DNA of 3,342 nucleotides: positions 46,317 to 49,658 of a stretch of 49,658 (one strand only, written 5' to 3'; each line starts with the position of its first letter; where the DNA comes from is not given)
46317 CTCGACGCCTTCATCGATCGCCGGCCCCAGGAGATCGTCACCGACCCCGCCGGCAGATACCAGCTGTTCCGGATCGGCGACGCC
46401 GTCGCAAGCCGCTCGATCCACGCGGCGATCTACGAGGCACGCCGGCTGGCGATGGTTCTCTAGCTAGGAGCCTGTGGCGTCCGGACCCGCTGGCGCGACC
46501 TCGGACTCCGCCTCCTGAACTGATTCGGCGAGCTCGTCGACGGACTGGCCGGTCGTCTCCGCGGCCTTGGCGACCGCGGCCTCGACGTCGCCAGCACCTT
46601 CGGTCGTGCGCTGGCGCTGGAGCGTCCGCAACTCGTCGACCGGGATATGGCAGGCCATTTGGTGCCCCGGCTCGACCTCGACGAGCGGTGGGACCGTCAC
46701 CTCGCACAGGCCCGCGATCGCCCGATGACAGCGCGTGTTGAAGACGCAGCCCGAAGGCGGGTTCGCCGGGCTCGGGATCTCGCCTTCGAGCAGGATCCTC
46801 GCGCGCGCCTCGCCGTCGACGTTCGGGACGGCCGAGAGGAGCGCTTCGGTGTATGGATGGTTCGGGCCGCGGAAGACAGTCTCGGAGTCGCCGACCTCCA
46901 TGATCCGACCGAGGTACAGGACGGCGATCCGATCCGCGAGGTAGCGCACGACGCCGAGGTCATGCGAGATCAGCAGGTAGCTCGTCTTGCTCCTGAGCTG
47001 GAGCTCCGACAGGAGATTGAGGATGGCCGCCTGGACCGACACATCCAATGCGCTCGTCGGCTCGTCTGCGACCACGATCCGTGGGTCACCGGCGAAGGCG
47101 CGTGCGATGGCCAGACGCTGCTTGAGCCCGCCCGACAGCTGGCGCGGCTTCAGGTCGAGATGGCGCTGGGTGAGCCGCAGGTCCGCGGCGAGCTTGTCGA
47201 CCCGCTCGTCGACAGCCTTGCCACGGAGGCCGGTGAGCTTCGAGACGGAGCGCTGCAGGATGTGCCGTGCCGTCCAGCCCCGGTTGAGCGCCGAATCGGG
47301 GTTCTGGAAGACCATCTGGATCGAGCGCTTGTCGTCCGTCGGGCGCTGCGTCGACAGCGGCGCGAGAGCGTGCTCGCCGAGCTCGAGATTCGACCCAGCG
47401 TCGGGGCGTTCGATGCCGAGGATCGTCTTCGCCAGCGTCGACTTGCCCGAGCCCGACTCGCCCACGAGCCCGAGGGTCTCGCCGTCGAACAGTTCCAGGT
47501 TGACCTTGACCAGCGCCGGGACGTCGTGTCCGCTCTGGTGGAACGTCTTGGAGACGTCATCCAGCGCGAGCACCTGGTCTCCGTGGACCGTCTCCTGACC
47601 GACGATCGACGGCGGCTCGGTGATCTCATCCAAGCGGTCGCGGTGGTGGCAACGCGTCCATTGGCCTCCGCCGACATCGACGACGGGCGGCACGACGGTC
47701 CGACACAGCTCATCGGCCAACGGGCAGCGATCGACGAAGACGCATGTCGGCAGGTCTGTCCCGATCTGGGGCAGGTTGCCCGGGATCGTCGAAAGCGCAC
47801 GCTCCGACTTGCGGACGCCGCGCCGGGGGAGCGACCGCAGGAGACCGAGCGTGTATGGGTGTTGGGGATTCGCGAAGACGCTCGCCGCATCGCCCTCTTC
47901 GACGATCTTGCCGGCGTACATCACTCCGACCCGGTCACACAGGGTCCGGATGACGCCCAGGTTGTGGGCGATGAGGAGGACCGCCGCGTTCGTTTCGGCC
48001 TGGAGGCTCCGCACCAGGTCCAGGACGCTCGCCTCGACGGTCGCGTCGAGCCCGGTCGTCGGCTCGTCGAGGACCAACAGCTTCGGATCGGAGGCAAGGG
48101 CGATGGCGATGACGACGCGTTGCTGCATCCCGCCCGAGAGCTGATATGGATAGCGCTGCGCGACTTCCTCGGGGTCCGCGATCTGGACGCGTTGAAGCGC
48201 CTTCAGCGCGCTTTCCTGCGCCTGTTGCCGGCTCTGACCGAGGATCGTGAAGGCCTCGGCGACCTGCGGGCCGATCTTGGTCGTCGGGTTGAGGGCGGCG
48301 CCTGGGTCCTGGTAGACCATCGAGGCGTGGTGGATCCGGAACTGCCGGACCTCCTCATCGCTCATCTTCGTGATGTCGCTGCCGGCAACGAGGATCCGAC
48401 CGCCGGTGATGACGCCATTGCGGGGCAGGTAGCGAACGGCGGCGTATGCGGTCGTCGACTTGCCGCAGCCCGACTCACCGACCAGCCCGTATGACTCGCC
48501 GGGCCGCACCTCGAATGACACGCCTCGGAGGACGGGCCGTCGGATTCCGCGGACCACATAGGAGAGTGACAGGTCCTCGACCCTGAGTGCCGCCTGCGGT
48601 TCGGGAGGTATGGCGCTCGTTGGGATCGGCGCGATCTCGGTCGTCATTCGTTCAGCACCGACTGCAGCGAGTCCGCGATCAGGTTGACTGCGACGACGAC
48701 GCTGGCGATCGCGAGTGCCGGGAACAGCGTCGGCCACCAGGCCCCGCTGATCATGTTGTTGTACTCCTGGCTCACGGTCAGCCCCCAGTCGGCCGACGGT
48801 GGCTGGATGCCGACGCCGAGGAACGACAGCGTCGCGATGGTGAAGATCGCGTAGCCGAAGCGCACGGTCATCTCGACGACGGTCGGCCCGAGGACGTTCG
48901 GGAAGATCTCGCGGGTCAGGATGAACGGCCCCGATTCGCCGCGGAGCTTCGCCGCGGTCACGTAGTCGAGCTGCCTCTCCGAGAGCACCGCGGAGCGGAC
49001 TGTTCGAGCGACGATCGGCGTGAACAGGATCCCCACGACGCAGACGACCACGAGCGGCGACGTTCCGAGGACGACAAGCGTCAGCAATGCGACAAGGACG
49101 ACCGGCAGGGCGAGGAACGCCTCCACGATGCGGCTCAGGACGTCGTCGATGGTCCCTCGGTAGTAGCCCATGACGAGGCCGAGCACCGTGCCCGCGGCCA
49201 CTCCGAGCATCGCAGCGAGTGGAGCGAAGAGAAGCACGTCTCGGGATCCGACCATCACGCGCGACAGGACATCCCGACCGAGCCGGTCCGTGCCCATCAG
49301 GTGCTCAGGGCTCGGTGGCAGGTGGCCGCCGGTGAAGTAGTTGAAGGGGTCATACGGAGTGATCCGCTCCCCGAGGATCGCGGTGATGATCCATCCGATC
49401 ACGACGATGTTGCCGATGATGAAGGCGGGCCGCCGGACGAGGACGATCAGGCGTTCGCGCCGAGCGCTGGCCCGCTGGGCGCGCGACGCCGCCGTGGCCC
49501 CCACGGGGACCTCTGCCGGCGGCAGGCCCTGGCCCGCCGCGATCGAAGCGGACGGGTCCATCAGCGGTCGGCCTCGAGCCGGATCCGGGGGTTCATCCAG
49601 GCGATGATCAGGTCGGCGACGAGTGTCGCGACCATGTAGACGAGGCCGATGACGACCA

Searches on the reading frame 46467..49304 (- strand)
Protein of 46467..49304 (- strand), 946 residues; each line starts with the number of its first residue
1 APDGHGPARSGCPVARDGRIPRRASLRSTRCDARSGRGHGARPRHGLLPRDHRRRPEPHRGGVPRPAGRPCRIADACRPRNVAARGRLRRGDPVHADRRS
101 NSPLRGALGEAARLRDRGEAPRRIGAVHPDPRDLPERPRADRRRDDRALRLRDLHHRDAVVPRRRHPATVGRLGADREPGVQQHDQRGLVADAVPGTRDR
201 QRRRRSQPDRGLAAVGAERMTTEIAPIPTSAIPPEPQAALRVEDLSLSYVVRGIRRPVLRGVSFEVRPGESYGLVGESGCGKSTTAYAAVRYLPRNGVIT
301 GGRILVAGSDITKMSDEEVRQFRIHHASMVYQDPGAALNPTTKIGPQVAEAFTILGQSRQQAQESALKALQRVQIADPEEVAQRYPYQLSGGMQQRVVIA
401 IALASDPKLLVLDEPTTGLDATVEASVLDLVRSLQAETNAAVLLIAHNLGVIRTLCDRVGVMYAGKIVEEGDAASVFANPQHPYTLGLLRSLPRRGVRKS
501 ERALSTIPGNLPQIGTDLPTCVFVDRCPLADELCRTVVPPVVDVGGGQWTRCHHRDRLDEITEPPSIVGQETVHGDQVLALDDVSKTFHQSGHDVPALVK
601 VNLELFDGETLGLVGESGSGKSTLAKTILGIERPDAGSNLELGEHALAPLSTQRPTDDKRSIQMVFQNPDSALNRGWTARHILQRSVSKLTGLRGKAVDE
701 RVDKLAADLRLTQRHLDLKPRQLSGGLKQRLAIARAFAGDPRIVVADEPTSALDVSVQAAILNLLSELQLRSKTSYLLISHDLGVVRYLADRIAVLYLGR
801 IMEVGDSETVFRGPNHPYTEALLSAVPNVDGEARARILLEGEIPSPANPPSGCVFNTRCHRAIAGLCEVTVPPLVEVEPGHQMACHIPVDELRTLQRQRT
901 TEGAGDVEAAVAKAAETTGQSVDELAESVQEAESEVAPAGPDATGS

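Call 10: search_protein_families(library=pfam, proteins=[window:46467-49304:-], max_evalue=0.00001)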
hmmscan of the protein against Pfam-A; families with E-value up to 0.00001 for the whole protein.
window:46467-49304:- (946 aa): 4 families
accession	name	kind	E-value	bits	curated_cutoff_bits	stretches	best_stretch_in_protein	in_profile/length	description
PF00005.33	ABC_tran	-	6.7e-58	195.6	25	2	259-417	1-137/137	ABC transporter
PF08352.17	oligo_HPY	-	1.1e-34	119.1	27.1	2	802-864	1-63/65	Oligopeptide/dipeptide transporter, C-terminal region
PF13304.12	AAA_21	-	1.4e-12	48.8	27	0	382-452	231-303/304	AAA domain, putative AbiEii toxin, Type IV TA system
PF02463.25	SMC_N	-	1.3e-10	41.5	40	1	606-788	22-204/220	RecF/RecN/SMC N terminal domain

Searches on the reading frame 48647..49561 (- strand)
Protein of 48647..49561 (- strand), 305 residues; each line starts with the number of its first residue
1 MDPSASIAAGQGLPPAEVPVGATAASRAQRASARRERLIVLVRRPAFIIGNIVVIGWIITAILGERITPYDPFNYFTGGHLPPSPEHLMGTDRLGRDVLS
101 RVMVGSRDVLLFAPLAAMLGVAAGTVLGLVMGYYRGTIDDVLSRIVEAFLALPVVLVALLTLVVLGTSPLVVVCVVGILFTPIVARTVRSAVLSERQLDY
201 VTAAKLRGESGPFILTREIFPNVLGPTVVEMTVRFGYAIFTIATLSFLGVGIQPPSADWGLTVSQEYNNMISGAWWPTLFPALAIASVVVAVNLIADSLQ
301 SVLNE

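Call 10: search_protein_families(library=pfam, proteins=[window:48647-49561:-], max_evalue=0.00001)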
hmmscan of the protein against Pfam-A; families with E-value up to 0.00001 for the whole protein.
window:48647-49561:- (305 aa): 1 family
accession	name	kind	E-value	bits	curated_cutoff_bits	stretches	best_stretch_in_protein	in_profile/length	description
PF00528.27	BPD_transp_1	-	5.8e-28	98.3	26.4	1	124-304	1-179/184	Binding-protein-dependent transport system inner membrane component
